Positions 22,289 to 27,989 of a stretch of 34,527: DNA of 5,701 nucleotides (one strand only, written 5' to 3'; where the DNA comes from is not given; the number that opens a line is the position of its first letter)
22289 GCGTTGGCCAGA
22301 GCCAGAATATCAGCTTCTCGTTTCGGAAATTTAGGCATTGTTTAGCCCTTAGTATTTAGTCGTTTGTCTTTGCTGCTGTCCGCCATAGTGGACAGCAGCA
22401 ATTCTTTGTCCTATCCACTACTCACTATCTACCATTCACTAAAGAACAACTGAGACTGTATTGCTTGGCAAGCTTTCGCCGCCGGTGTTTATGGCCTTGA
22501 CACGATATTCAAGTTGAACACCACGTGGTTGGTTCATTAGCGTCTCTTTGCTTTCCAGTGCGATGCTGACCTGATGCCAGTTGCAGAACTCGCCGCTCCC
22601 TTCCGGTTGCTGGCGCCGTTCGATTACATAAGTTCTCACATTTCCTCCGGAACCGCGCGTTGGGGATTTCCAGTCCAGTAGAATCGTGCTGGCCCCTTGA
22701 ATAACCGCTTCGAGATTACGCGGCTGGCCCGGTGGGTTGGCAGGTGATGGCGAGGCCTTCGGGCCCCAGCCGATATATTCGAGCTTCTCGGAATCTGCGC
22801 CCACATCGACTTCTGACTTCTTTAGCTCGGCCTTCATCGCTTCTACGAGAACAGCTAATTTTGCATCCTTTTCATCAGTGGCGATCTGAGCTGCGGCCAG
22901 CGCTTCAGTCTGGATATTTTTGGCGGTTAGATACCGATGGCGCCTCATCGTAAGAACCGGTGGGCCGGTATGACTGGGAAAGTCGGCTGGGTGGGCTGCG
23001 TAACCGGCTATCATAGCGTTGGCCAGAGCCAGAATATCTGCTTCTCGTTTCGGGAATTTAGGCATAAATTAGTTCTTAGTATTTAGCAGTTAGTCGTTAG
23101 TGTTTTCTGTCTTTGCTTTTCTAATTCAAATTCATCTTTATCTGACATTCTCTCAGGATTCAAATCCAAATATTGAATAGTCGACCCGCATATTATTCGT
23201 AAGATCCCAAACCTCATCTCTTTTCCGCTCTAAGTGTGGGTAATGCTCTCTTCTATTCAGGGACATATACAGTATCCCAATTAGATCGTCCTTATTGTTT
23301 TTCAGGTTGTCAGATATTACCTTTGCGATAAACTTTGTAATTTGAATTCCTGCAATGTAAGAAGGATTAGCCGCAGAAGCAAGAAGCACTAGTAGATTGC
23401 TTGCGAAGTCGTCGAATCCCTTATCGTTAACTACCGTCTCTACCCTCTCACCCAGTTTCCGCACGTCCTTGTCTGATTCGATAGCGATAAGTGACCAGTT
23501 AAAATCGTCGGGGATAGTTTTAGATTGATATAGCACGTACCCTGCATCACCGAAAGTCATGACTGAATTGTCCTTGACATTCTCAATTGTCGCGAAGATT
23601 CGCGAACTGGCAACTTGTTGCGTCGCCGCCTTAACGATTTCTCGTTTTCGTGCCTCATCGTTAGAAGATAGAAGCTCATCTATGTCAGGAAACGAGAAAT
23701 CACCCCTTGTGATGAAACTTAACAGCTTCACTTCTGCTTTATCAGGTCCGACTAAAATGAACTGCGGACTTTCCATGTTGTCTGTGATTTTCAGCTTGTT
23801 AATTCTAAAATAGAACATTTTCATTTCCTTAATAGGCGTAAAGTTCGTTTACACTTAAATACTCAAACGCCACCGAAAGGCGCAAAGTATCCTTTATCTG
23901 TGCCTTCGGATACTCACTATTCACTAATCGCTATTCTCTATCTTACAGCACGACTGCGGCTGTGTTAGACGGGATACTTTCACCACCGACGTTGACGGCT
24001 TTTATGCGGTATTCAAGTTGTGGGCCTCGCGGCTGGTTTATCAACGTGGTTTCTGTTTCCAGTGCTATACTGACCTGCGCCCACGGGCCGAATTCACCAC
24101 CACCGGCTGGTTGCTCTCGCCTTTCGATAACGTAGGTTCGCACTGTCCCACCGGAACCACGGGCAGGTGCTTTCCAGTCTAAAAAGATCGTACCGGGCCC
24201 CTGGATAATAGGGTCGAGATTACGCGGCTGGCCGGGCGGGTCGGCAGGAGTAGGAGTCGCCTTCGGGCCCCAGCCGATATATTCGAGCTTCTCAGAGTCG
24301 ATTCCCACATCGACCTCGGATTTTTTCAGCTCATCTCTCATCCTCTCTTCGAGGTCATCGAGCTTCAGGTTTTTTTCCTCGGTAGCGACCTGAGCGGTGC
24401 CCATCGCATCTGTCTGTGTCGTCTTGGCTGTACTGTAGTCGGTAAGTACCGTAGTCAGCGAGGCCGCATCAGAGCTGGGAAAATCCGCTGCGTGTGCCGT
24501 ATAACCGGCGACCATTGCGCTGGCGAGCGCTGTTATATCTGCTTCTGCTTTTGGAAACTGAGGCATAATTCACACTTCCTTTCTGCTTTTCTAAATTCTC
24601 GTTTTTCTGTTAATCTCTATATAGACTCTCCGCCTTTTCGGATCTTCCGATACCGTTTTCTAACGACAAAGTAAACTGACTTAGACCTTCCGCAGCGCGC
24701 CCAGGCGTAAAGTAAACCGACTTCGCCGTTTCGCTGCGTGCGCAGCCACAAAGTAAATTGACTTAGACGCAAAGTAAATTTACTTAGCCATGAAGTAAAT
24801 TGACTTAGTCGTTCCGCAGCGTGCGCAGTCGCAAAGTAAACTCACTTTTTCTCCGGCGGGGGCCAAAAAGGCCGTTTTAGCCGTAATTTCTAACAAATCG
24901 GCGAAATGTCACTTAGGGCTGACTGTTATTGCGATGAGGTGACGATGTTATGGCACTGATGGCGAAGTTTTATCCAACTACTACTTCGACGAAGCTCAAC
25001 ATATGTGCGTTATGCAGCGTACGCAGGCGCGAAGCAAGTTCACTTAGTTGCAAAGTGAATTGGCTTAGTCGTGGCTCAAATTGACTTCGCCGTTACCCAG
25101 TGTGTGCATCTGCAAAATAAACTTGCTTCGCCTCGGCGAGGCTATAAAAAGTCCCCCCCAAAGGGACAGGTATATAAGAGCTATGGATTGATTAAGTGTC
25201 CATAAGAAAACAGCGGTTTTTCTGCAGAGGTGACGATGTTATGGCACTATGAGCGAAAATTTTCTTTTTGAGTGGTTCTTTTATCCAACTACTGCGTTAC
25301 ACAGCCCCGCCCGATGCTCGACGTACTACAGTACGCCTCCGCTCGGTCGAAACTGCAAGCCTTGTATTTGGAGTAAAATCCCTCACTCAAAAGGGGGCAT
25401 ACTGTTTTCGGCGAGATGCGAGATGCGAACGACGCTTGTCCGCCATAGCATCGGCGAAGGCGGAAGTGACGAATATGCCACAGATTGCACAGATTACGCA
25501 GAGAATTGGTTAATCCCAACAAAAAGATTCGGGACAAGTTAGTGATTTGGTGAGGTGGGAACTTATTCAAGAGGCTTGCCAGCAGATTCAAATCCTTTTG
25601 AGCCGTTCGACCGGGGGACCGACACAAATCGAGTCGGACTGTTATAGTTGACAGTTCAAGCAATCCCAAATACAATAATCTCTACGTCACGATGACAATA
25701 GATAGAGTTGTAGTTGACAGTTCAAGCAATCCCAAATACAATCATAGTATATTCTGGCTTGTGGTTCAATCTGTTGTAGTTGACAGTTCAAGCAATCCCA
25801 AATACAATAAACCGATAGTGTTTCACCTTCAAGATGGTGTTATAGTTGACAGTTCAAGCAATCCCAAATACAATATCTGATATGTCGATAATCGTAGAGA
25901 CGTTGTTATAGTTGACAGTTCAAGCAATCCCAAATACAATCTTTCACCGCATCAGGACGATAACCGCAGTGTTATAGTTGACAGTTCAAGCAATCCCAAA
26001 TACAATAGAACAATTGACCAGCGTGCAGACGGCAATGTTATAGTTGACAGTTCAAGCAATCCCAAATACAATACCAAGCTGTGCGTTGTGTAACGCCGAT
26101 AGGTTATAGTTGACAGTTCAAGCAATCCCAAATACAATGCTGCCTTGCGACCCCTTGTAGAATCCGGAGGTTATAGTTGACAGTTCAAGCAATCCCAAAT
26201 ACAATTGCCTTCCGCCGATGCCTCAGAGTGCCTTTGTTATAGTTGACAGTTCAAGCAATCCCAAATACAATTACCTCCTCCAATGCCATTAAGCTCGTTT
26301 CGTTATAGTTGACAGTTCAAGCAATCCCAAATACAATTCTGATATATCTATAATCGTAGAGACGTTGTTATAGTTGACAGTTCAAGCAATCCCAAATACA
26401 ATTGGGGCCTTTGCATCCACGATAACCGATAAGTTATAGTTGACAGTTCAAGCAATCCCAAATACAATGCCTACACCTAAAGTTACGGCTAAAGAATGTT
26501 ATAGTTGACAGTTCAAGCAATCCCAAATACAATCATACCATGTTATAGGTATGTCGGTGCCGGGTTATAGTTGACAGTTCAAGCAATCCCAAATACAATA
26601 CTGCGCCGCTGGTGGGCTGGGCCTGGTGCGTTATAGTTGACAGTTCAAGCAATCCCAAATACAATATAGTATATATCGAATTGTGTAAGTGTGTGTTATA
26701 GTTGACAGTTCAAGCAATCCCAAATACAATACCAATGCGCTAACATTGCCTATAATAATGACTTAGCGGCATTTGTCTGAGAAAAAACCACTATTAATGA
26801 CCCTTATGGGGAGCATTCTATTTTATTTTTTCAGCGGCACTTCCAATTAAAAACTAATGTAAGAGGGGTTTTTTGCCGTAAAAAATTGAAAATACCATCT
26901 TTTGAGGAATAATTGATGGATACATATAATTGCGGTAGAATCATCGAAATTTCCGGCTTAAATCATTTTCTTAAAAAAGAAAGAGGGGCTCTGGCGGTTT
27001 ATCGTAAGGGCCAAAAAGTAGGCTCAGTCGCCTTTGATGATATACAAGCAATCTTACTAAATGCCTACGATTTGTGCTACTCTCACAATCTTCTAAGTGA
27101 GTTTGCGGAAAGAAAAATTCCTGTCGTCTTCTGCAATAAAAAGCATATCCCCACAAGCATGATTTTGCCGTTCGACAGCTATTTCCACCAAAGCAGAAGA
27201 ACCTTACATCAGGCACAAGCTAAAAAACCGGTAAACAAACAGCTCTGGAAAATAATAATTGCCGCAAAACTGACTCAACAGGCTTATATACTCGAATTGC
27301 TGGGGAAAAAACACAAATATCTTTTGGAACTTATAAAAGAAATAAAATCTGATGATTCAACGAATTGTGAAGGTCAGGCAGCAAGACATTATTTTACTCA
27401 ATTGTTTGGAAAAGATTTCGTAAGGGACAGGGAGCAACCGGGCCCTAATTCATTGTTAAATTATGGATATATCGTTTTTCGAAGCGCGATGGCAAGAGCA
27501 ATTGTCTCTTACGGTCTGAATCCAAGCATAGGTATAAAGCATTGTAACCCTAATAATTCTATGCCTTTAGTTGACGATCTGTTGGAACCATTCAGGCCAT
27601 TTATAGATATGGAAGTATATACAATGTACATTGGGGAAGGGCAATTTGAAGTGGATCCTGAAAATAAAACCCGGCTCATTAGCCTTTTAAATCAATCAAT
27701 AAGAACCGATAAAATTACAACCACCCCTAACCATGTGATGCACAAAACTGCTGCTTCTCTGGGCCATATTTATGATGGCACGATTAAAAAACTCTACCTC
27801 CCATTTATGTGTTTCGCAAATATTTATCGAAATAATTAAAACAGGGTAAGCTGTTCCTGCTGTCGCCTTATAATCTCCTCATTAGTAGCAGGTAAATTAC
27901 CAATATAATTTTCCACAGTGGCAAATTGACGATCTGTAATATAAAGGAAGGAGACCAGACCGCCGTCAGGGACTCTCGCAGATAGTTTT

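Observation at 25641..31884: Type II-C CRISPR-Cas9 locus with cas1 inverted between cas2 and the array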

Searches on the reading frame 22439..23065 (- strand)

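Call 14: search_protein_families(library=pfam, proteins=[window:22439-23065:-], max_evalue=0.001)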
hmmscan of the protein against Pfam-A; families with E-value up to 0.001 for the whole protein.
window:22439-23065:- (208 aa): 1 family
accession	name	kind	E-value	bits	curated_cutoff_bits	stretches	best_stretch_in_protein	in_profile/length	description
PF00041.27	fn3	-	6.7e-07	29.9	25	1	114-206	2-83/84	Fibronectin type III domain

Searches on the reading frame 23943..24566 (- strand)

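Call 4: search_protein_families(library=pfam, proteins=[window:23943-24566:-], max_evalue=0.01)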
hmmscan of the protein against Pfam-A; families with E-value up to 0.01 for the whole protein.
window:23943-24566:- (207 aa): 1 family
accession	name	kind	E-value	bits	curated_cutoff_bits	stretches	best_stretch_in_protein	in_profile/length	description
PF00041.27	fn3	-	0.00045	20.8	25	1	113-203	2-81/84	Fibronectin type III domain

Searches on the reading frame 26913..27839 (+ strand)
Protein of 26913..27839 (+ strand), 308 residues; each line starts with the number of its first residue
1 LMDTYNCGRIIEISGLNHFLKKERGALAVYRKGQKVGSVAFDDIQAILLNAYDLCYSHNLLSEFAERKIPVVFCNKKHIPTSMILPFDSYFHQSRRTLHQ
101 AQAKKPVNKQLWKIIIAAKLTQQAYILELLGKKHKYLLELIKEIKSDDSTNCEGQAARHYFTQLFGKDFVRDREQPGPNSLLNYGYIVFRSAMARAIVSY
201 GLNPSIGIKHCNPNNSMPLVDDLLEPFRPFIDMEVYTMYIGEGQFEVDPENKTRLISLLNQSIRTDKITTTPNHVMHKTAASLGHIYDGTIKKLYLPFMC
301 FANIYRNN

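Call 4: search_protein_families(library=pfam, proteins=[window:26913-27839:+], max_evalue=0.01)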
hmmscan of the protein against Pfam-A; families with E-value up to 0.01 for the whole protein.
window:26913-27839:+ (308 aa): 1 family
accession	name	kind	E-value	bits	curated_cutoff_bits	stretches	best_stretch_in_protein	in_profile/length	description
PF01867.21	Cas_Cas1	-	4.1e-27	95.5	22.3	1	18-244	8-254/283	CRISPR associated protein Cas1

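Call 7: search_protein_families(library=ncbifam, proteins=[window:26913-27839:+], max_evalue=0.01)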
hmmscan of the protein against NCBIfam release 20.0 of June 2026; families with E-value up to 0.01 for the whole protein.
window:26913-27839:+ (308 aa): 8 families
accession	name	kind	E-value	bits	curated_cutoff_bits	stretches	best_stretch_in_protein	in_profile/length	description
TIGR03639.1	cas1_NMENI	exception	4.2e-74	249.3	120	1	10-283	3-277/278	type II CRISPR-associated endonuclease Cas1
TIGR00287.1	cas1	equivalog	1.8e-22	79.9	71.7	1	18-237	9-252/327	CRISPR-associated endonuclease Cas1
NF049935.1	cas4g_cas1g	exception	3.5e-16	58.8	560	1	12-246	218-474/546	CRISPR-associated endonuclease Cas4g/Cas1g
TIGR04093.1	cas1_CYANO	exception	4.8e-14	52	385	1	32-231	28-247/334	type I-D CRISPR-associated endonuclease Cas1d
TIGR03640.1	cas1_DVULG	exception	9.9e-11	41.4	385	1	18-231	13-253/340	type I-C CRISPR-associated endonuclease Cas1c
TIGR04329.1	cas1_PREFRAN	exception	6.9e-09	35.2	300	1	122-239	128-250/317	type V CRISPR-associated endonuclease Cas1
TIGR03983.1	cas1_MYXAN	equivalog_domain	2.4e-08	33.3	358.05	1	135-246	150-274/347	type I-MYXAN CRISPR-associated endonuclease Cas1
TIGR03641.1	cas1_HMARI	exception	6e-07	29.1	304.1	1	20-264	11-270/324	type I-B CRISPR-associated endonuclease Cas1b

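Call 44: find_homologous_proteins(query=window:26916-27839:+, max_evalue=1e-10)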
Query window:26916-27839:+ (307 aa): 151 proteins with E <= 1e-10 among 744 candidates; the best 120 are listed.
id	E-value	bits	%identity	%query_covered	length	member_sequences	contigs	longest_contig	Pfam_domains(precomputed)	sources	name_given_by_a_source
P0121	1.7e-207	706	100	100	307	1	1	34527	PF01867.22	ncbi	-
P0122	3.9e-175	600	84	99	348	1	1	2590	PF01867.22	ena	-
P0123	6.4e-172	589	83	98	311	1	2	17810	PF01867.22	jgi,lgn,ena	-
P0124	1.1e-170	585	83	97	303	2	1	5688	PF01867.22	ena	-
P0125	2.5e-167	574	79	100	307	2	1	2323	PF01867.22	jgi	jgi:CRISPR-associated protein Cas1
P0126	1.1e-165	569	80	98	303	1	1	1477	PF01867.22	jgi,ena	-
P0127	4.6e-163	560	77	100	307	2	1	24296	PF01867.22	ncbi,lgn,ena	ncbi:MAG: type II CRISPR-associated endonuclease Cas1 [Sedimentisphaerales bacterium]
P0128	7.1e-151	520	72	98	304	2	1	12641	PF01867.22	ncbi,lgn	-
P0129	2.5e-149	515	72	97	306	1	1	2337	PF01867.22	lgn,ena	-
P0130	3.0e-149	515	71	98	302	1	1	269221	PF01867.22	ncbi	-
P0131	5.5e-149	514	70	100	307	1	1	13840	PF01867.22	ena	-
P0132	3.8e-148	511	70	98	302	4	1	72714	PF01867.22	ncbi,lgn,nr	ncbi:MAG: type II CRISPR-associated endonuclease Cas1 [Planctomycetaceae bacterium]|nr:type II CRISP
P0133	1.4e-146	506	72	97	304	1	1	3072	PF01867.22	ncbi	-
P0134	1.5e-144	499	70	97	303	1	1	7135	PF01867.22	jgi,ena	-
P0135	5.0e-144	497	70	98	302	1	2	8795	PF01867.22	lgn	-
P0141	8.7e-119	415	61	98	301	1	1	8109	PF01867.22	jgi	jgi:CRISP-associated protein Cas1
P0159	4.5e-57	212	41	94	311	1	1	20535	PF01867.22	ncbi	-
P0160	1.6e-55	207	40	92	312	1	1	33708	PF01867.22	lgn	-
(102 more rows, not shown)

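Call 45: find_encoding_contigs(protein=P0141, flank=6000, max_places=1)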
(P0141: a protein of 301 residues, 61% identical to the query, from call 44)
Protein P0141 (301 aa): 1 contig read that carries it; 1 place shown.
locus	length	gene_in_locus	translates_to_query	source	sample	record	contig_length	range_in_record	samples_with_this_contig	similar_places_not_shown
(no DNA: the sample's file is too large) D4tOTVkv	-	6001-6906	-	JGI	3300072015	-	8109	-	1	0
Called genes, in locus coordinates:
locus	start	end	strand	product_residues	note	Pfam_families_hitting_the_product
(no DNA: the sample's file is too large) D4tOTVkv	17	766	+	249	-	PF00106:adh_short, PF08659:KR (weak), PF13561:adh_short_C2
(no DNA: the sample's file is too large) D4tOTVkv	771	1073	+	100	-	PF12675:DUF3795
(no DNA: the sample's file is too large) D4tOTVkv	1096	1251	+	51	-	PF00301:Rubredoxin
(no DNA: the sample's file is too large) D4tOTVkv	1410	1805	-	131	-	PF01850:PIN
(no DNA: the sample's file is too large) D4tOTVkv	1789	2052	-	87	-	-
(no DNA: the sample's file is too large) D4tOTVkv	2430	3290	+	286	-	PF00158:Sigma54_activat, PF00004:AAA, PF07724:AAA_2, PF07728:AAA_5, PF13401:AAA_22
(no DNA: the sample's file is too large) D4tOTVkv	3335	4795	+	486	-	PF01425:Amidase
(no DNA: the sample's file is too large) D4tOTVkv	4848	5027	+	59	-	-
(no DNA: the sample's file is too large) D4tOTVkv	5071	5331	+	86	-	-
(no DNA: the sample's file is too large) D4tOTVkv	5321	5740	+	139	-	PF01850:PIN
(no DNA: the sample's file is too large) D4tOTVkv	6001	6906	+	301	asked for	PF01867:Cas_Cas1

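Call 46: find_encoding_contigs(protein=P0159, flank=6000, max_places=1)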
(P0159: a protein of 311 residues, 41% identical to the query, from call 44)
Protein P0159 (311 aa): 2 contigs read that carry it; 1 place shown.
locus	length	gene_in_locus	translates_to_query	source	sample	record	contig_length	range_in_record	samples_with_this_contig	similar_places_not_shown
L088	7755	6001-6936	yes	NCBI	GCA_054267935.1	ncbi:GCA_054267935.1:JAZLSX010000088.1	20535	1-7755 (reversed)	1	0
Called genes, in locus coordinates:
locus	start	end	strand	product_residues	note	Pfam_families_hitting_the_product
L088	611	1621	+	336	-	PF01479:S4, PF00849:PseudoU_synth_2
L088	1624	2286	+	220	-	PF00702:Hydrolase, PF12710:HAD, PF13419:HAD_2, PF13242:Hydrolase_like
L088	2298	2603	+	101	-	-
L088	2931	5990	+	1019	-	PF18470:Cas9_a, PF13395:HNH_4, PF18541:RuvC_III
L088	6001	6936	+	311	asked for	PF01867:Cas_Cas1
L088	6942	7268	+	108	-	PF09827:CRISPR_Cas2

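Call 47: find_encoding_contigs(protein=P0160, flank=6000, max_places=1)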
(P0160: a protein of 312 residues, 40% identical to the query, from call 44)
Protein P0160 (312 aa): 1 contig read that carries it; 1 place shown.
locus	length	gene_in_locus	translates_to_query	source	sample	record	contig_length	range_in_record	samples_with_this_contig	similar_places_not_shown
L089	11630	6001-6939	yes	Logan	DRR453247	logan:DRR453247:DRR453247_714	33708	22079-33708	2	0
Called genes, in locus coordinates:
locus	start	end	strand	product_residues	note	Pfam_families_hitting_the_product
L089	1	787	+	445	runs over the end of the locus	PF04230:PS_pyruv_trans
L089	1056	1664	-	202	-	PF00041:fn3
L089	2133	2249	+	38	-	-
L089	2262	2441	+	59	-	-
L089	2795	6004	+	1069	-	PF13395:HNH_4, PF18541:RuvC_III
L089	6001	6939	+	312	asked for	PF01867:Cas_Cas1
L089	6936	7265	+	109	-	PF09827:CRISPR_Cas2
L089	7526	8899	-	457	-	-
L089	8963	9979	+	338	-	PF00356:LacI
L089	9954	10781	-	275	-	PF04240:Caroten_synth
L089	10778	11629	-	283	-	?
